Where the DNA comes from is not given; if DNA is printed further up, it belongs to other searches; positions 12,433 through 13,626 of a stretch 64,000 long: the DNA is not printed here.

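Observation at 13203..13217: Terminal thioesterase has Cys in the nucleophile position (G-A-C-F-G instead of GxSxG)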

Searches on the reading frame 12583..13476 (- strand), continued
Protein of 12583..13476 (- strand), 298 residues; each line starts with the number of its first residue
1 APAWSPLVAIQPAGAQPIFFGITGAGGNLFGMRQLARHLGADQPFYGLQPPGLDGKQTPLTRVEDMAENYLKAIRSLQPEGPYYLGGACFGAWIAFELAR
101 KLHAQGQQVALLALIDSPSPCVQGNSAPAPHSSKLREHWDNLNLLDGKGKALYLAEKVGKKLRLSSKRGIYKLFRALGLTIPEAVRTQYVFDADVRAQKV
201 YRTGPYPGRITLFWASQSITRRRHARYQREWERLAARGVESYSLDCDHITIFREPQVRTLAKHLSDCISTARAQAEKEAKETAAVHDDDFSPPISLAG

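Call 15: find_related_loci(query=window:12583-13476:-, collection=genome_contigs, flank=10000)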
Query seq(298 aa) (298 aa) in genome_contigs; peptide patterns used: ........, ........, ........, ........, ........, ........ (x = any residue, [..] = any of these).
600 stretches matched a pattern (row limit reached: there are more); 457 encode a relative of the query (tblastn E <= 1e-3); the best 80 are kept; 80 distinct loci.
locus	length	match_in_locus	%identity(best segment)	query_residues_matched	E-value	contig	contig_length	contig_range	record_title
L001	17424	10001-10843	54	4-287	1e-89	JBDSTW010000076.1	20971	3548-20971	MAG: Gammaproteobacteria bacterium isolate cluster1_bin.567 k127_13155994, whole genome shotgun sequence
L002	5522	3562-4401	42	4-275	2e-61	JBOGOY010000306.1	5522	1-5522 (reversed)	MAG: Pyrinomonadaceae bacterium isolate SD8039_metabat2.bin.3 NODE_785_length_5522_cov_0.898981, whole genome shotgun se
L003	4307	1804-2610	41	3-274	9e-57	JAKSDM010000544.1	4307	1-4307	MAG: Pseudanabaenales cyanobacterium isolate MAG.87 k141_3121600, whole genome shotgun sequence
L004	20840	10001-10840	42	2-274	3e-56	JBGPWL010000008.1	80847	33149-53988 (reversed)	MAG: Pyrinomonadaceae bacterium isolate OBJ1_062018_090_65 k141_1769374_length_80847_cov_31.2053, whole genome shotgun s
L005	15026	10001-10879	40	4-296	6e-56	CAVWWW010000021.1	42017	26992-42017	MAG: uncultured Acidobacteriaceae bacterium isolate MFD03399.bin.1.134 genome assembly, contig: contig_44986, whole geno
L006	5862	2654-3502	39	4-273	6e-56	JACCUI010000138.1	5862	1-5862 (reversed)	MAG: Pyrinomonadaceae bacterium isolate MGR_bin96 SD2897-2912_k127_5704471, whole genome shotgun sequence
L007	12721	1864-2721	39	4-276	6e-56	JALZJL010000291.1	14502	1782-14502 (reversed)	MAG: Acidobacteriota bacterium isolate MOJ bin39 SC8837-39_k127_74628, whole genome shotgun sequence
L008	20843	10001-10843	42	1-274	8e-56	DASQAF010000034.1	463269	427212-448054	MAG TPA_asm: Pyrinomonadaceae bacterium isolate SMAG_U11638 k141_629823, whole genome shotgun sequence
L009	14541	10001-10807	41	3-273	1e-54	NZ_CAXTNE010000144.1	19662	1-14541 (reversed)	MAG: uncultured Nostoc sp. isolate public_SRR14722161_metawrap_bin.1 public_SRR14722161_metawrap_bin.1_144, whole genome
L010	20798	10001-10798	38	4-268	1e-54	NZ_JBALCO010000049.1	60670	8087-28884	MAG: Nostoc sp. isolate P12545 bin 5 NODE_189_length_60670_cov_83.166934, whole genome shotgun sequence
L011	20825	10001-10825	42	2-271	1e-54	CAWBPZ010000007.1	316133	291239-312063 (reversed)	MAG: uncultured Acidobacteriota bacterium isolate MFD04463.bin.1.298 genome assembly, contig: contig_49435, whole genome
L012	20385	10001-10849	39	4-273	2e-54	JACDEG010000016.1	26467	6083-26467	MAG: Pyrinomonadaceae bacterium isolate MGR_bin354 SD2902_NODE_245_length_26467_cov_1.306986, whole genome shotgun seque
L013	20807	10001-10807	41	3-273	3e-54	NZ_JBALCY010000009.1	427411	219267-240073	MAG: Nostoc sp. isolate P12588 bin 4 NODE_1_length_427411_cov_75.410574, whole genome shotgun sequence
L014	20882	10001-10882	38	4-288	2e-54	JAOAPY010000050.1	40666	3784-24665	MAG: Acidobacteria bacterium isolate RYN_26 scaffold_6983649, whole genome shotgun sequence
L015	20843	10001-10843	40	2-276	1e-54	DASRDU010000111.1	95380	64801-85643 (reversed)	MAG TPA_asm: Blastocatellia bacterium isolate SMAG_U9988 k141_746914, whole genome shotgun sequence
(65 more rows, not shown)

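Call 22: search_protein_families(library=pfam, proteins=[L001:52-1869:+, L001:1874-10855:+, L001:10980-15167:+, L001:15211-15960:+])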
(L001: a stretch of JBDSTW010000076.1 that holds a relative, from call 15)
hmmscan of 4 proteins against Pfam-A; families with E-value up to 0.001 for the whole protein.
L001:52-1869:+ (605 aa): 1 family
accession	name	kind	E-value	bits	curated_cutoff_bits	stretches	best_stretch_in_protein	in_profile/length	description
PF00550.31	PP-binding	-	2.7e-15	56.8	20.8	1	490-540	2-54/67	Phosphopantetheine attachment site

L001:1874-10855:+ (2993 aa): 13 families
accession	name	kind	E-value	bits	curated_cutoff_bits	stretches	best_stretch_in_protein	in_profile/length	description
PF00668.25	Condensation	-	3.3e-106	356.1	30.6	1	1664-2108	3-456/456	Condensation domain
PF00501.34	AMP-binding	-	4e-90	302.8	29.9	1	2128-2475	1-384/384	AMP-binding enzyme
PF00109.32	ketoacyl-synt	-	1.2e-69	235.2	20.8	1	19-270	2-252/252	Beta-ketoacyl synthase, N-terminal domain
PF00698.26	Acyl_transf_1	-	1e-54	186.7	32.7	1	544-828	1-279/319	Acyl transferase domain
PF00202.27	Aminotran_3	-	3.9e-51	174.4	30.5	1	1212-1537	9-336/403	Aminotransferase class-III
PF02801.28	Ketoacyl-synt_C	-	1.1e-42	145.2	20.8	1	278-397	1-119/119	Beta-ketoacyl synthase, C-terminal domain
PF00550.31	PP-binding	-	3.2e-28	98.2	20.8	2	2639-2698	3-64/67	Phosphopantetheine attachment site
PF22621.2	CurL-like_PKS_C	-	1.7e-25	89.2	27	1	460-523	1-64/64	CurL-like, PKS C-terminal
PF00975.26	Thioesterase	-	2.5e-20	74.1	26.4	1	2724-2825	2-105/226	Thioesterase domain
PF16197.11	KAsynt_C_assoc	-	2.6e-18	66.9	33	1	399-509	1-108/111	Ketoacyl-synthetase C-terminal extension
PF22336.2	RhiE-like_linker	-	6e-16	58.6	27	1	464-524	2-61/67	RhiE-like, KS-MAT linker domain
PF13193.12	AMP-binding_C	-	2.4e-14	54.4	24.5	1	2534-2609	1-76/76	AMP-binding enzyme C-terminal domain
PF00561.26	Abhydrolase_1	-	0.00093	19.4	25.8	0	2723-2830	1-103/245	alpha/beta hydrolase fold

L001:10980-15167:+ (1395 aa): 5 families
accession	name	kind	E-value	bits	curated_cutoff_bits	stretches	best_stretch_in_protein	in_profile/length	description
PF00501.34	AMP-binding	-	1.6e-95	320.6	29.9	1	509-849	1-383/384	AMP-binding enzyme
PF00668.25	Condensation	-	1.7e-88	297.8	30.6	1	48-487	5-454/456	Condensation domain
PF00975.26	Thioesterase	-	5.8e-22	79.5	26.4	1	1099-1207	2-110/226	Thioesterase domain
PF00550.31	PP-binding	-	9.2e-14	51.9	20.8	1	1014-1076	3-67/67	Phosphopantetheine attachment site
PF13193.12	AMP-binding_C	-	9.6e-11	42.9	24.5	1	909-984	1-76/76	AMP-binding enzyme C-terminal domain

L001:15211-15960:+ (249 aa): 2 families
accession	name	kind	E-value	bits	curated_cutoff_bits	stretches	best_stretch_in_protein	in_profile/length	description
PF01648.25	ACPS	-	5.2e-20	72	25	1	127-215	2-96/111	4'-phosphopantetheinyl transferase superfamily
PF22624.1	AASDHPPT_N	-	6.9e-10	39.5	27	1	41-120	15-96/100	4'-phosphopantetheinyl transferase, N-terminal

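Call 36: predict_structure(alignment_id=A1)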
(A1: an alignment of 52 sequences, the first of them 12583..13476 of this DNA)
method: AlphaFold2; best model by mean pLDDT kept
length: 298 residues; sequences in the alignment: 52
mean_pLDDT: 93.7   pTM: 0.89
mean pLDDT of the five models: 93.7, 92.3, 92.1, 92.1, 91.8
residues with pLDDT >= 90: 258; 70-90: 29; 50-70: 11; < 50: 0
segments of 3 or more residues with pLDDT < 50: none
pLDDT, mean of each block of 10 residues (from residue 1): 90 98 93 98 98 93 98 98 97 98 98 96 70 88 96 95 92 93 93 95 97 88 89 98 96 98 98 97 90 76
secondary structure, 60 per line:
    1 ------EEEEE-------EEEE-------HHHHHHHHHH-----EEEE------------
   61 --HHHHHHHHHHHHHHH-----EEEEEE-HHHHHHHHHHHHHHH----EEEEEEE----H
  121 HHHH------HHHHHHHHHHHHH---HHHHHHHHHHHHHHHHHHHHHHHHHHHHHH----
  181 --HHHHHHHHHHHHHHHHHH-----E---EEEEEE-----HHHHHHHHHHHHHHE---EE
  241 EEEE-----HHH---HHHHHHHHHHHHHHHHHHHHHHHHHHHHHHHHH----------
elements in order: E7-11 E19-22 H30-39 E45-48 H63-77 E83-88 H90-104 E109-115 H120-124 H131-143 H147-176 H183-200 E210-215 H221-234 E239-244 H256-288

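Call 39: fold_search(model_id=the predicted structure, library=pdb)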
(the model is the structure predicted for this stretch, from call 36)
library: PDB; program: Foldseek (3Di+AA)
matches with E <= 10: 1652; with E <= 0.001: 1066
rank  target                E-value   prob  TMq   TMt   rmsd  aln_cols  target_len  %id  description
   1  7crn_C                6.6e-18  1.00  0.65  0.73   8.4       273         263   23  The Functional Characterization and Crystal Structure of the Bifunctional Thioesterase Catalyzing Epimerization and Cy (released 2021-08-18)
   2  7dxo_A                2.1e-17  1.00  0.65  0.73   8.3       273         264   24  The mutant of bifunctional thioesterase catalyzing epimerization and cyclization (released 2022-01-26)
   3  7crn_A                2.6e-17  1.00  0.65  0.72   8.6       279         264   23  The Functional Characterization and Crystal Structure of the Bifunctional Thioesterase Catalyzing Epimerization and Cy (released 2021-08-18)
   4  4zxh                  1.1e-16  1.00  0.65  0.16   7.8       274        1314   25  Crystal Structure of holo-AB3403 a four domain nonribosomal peptide synthetase from Acinetobacter Baumanii (released 2015-12-30)
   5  8q0t_B                6.9e-16  1.00  0.63  0.69   7.6       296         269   22  Identification and optimisation of novel inhibitors of the Polyketide synthetase 13 thioesterase domain with antituber (released 2023-11-22)
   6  5v41_B                8.7e-16  1.00  0.65  0.70   6.2       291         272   22  Crystal Structure of Mtb Pks13 Thioesterase domain in complex with inhibitor TAM5 (released 2017-07-05)
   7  3tej_B                1.0e-15  1.00  0.60  0.62   4.4       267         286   19  Crystal structure of a domain fragment involved in peptide natural product biosynthesis (released 2012-01-18)
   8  9f7b                  1.3e-15  1.00  0.62  0.62   7.9       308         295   19  Thioesterase domain (GbnD6 TE domain) from the gladiolin PKS (released 2025-05-14)
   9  3tej_A                1.7e-15  1.00  0.63  0.59   5.8       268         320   23  Crystal structure of a domain fragment involved in peptide natural product biosynthesis (released 2012-01-18)
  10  7m7v_A                2.3e-15  1.00  0.64  0.70   6.2       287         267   22  Crystal Structure of Mtb Pks13 Thioesterase domain in complex with Compound 6 (released 2022-02-16)
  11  5v3x_A                2.4e-15  1.00  0.64  0.70   5.7       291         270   22  Crystal Structure of Mtb Pks13 Thioesterase domain in complex with inhibitor TAM1 (released 2017-07-05)
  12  5v40_A                2.6e-15  1.00  0.62  0.67   7.7       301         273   22  Crystal Structure of Mtb Pks13 Thioesterase domain in complex with inhibitor TAM6 (released 2017-07-05)
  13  5v42_B                2.9e-15  1.00  0.65  0.71   6.1       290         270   22  Crystal Structure of Mtb Pks13 Thioesterase domain in complex with inhibitor TAM3 (released 2017-07-05)
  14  5v3w_B                4.2e-15  1.00  0.63  0.69   7.7       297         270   22  Crystal Structure of the Apo form of Thioesterase domain of Mtb Pks13 (released 2017-07-05)
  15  8q0u_B                4.2e-15  1.00  0.63  0.68   7.7       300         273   22  Identification and optimisation of novel inhibitors of the Polyketide synthetase 13 thioesterase domain with antituber (released 2023-11-22)
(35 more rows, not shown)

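Call 40: search_solved_structures(query=A1, max_evalue=10, show_alignments=1)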
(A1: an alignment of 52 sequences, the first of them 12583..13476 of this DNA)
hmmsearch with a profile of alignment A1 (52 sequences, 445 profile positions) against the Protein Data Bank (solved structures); distinct sequences matched with E-value up to 10: 267 (the best 60 are shown).
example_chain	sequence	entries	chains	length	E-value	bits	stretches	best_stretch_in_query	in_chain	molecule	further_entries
4zxh_A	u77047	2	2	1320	9.1e-96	325.1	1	7-428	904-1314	ABBFA_003403 | Tyrocidine synthetase 3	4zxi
6mfz_A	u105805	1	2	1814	1.8e-71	245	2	5-156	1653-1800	Linear gramicidin synthase subunit A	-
9be3_A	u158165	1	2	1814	2.3e-71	244.7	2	5-156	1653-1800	Linear gramicidin synthase subunit A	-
9meh_A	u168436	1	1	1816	2.3e-71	244.7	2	5-156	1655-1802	Linear gramicidin synthase subunit A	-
9be4_A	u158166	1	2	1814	2.3e-70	241.4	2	5-156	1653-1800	Linear gramicidin synthase subunit A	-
9lcp_A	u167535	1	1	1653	6e-55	190.5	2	23-155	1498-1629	PvdL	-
9lcq_A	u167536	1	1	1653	6e-55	190.5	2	23-155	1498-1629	PvdL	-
5ja1_A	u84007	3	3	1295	6.1e-55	190.5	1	8-302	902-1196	Enterobactin synthase component F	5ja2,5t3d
9lco_A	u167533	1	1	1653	6e-54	187.2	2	23-155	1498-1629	PvdL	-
2vsq_A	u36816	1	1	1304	4.8e-53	184.2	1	5-310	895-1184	SURFACTIN SYNTHETASE SUBUNIT 3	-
7crn_A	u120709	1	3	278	4.2e-50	174.6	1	161-419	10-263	Non-ribosomal peptide synthetase 4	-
7dxo_A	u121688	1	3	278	2.8e-49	171.9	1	161-419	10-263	Non-ribosomal peptide synthetase 4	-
6mfy_A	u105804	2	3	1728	2e-48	169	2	5-158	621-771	Linear gramicidin synthase subunit A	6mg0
9bfd_B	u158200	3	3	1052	1e-43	153.5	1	5-158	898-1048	Tyrocidine synthase 2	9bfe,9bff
2roq_A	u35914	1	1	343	2.9e-42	148.7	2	81-306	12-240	Enterobactin synthetase component F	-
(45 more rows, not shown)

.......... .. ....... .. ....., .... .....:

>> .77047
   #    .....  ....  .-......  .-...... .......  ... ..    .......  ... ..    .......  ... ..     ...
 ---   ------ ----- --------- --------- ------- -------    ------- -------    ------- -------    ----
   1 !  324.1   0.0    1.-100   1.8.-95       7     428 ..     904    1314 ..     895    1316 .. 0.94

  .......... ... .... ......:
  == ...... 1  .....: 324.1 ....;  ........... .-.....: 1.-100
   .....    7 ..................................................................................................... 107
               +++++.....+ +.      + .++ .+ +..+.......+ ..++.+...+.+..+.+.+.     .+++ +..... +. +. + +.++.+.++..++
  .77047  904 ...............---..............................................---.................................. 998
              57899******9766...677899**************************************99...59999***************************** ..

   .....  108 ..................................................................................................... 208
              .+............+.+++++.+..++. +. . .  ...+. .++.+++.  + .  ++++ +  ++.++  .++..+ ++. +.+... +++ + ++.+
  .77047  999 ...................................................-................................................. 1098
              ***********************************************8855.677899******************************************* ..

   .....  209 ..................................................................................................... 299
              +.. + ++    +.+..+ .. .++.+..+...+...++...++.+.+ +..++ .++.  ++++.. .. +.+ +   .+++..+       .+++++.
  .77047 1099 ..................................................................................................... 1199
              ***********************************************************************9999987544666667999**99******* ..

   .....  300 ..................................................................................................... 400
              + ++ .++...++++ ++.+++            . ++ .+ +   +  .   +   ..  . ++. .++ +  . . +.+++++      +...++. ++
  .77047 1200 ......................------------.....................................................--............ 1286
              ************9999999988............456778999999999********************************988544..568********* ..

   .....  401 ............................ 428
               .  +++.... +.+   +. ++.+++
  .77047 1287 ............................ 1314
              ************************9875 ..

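Call 51: find_encoding_contigs(protein=P0065, flank=10000, max_places=2)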
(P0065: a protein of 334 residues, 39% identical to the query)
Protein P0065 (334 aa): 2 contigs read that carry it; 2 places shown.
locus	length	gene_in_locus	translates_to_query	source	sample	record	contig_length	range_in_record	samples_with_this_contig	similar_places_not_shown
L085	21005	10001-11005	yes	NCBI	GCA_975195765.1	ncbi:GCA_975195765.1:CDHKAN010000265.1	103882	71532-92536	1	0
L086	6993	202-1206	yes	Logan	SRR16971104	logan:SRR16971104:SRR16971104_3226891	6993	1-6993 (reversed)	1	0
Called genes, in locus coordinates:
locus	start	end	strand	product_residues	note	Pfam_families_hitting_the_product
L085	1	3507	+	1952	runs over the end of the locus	PF00109:ketoacyl-synt, PF02801:Ketoacyl-synt_C, PF16197:KAsynt_C_assoc, PF22336:RhiE-like_linker, PF22621:CurL-like_PKS_C, PF00698:Acyl_transf_1, PF18558:HTH_51, PF08241:Methyltransf_11, +10 more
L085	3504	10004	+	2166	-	PF00668:Condensation, PF00501:AMP-binding, PF13193:AMP-binding_C, PF00550:PP-binding, PF00668:Condensation, PF00501:AMP-binding, PF13193:AMP-binding_C, PF00550:PP-binding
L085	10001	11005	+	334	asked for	PF18563:TubC_N, PF00975:Thioesterase, PF12697:Abhydrolase_6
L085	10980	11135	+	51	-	-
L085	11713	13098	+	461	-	PF13579:Glyco_trans_4_4 (faint), PF13692:Glyco_trans_1_4 (weak)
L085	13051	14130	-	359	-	PF13472:Lipase_GDSL_2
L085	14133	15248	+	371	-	PF01522:Polysacc_deac_1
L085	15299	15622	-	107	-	-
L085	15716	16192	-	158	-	-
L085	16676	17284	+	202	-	PF04892:VanZ-LLP1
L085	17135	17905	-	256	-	-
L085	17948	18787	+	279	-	PF13489:Methyltransf_23, PF13679:Methyltransf_32 (faint), PF02390:Methyltransf_4 (weak), PF13649:Methyltransf_25, PF13847:Methyltransf_31, PF08241:Methyltransf_11, PF08242:Methyltransf_12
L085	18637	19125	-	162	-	PF13384:HTH_23 (faint)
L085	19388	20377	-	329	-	-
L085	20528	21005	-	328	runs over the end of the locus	PF00595:PDZ (weak), PF17820:PDZ_6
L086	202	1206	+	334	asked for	PF18563:TubC_N, PF00975:Thioesterase, PF12697:Abhydrolase_6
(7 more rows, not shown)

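Call 52: find_encoding_contigs(protein=P0112, flank=10000, max_places=2)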
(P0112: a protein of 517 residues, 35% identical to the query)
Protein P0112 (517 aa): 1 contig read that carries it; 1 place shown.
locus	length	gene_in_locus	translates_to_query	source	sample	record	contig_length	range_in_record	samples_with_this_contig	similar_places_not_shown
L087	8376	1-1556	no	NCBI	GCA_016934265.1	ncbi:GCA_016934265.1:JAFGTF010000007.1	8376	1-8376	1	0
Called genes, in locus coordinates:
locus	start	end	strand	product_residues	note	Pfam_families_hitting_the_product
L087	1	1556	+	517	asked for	PF13193:AMP-binding_C, PF00550:PP-binding, PF00975:Thioesterase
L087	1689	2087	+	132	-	-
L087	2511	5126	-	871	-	PF00391:PEP-utilizers, PF02896:PEP-utilizers_C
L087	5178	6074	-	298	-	PF27497:TP_0747_N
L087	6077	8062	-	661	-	PF27473:CfpA_C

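Call 60: find_encoding_contigs(protein=P0002, flank=10000, max_places=3)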
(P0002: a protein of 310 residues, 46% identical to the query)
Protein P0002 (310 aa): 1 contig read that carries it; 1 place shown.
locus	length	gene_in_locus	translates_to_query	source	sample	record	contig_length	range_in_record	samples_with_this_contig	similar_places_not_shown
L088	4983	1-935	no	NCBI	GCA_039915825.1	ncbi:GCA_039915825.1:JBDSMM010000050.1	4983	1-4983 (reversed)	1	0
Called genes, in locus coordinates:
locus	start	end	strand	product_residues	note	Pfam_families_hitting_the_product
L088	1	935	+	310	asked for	PF00975:Thioesterase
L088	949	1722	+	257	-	PF22624:AASDHPPT_N, PF01648:ACPS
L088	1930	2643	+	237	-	PF01128:IspD, PF12804:NTP_transf_3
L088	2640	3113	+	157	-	PF02542:YgbB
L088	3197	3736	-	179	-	PF01713:Smr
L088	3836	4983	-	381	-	PF00990:GGDEF, PF00563:EAL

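Call 66: search_protein_representatives(protein=window:12583-13476:-)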
Query: 298 residues. Proteins with E-value up to 0.001 (for the whole library): 37031; up to 1e-10: 23775; up to 1e-30: 3119. The best 150 are listed.
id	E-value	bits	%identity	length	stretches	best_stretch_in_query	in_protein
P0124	3.4e-107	374.2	44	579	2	1-279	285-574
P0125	5.4e-88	311.2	38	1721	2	2-284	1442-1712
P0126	6.8e-88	310.9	39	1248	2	3-280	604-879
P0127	5.4e-86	304.6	39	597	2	8-275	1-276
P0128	9.0e-83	294.1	39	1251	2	3-276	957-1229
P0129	5.6e-78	278.3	43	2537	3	1-275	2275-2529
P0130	2.1e-77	276.5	37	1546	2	2-264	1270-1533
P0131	6.5e-74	265.0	37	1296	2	2-271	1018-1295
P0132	1.3e-71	257.4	35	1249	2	4-284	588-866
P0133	6.0e-71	255.2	38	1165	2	5-272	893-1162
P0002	3.5e-69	249.4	48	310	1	1-277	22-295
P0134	4.6e-69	249.0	38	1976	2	6-273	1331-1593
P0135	2.2e-68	246.8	35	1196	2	5-275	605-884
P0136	3.5e-68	246.1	39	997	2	3-272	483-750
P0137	9.8e-68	244.7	38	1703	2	3-274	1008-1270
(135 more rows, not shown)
